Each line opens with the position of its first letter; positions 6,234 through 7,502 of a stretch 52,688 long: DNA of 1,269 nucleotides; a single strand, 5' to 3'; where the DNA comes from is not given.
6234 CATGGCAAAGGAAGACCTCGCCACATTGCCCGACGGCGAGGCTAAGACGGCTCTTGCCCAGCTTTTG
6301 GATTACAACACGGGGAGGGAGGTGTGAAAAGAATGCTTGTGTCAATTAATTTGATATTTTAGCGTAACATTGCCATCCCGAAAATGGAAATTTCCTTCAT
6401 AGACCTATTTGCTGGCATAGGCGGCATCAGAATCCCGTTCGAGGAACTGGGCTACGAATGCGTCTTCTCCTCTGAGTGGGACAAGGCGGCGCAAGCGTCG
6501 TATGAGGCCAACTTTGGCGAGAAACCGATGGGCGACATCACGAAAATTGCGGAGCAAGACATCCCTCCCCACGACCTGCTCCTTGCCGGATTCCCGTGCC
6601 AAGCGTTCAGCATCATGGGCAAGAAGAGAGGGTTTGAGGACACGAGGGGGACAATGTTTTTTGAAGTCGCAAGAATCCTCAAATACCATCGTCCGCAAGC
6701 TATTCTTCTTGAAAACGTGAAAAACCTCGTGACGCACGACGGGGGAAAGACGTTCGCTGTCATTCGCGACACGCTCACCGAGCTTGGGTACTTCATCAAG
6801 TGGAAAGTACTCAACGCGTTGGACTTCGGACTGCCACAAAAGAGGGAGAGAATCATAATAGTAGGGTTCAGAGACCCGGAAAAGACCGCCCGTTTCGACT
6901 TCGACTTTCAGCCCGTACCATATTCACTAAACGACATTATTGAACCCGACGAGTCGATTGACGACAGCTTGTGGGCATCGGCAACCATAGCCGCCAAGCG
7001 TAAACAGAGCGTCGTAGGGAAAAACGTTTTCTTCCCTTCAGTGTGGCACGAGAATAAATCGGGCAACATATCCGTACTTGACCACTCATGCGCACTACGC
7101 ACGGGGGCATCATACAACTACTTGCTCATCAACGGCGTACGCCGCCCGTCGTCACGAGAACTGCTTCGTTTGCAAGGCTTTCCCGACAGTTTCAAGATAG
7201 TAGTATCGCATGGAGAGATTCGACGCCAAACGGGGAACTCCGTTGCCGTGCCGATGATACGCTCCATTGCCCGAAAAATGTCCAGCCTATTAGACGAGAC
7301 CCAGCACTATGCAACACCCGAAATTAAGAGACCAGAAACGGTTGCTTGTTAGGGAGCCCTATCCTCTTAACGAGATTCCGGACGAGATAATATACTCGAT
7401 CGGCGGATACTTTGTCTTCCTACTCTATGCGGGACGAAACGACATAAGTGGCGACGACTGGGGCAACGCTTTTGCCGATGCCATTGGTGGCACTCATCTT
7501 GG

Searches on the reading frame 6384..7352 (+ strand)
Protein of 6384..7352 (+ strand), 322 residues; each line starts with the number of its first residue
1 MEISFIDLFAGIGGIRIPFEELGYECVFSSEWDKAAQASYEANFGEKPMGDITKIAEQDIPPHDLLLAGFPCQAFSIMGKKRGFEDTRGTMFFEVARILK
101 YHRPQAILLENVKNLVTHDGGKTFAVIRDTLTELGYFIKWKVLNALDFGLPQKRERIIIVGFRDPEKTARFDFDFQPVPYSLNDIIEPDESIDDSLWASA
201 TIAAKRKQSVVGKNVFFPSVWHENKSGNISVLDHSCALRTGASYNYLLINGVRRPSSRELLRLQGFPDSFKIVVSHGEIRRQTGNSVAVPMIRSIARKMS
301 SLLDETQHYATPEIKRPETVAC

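Call 18: search_protein_families(library=pfam, proteins=[window:6384-7352:+], max_evalue=0.00001)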
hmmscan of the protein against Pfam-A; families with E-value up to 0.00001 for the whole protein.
window:6384-7352:+ (322 aa): 1 family
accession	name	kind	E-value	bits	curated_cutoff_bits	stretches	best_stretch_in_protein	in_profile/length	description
PF00145.23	DNA_methylase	-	1.6e-89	301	22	1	4-300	2-323/324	C-5 cytosine-specific DNA methylase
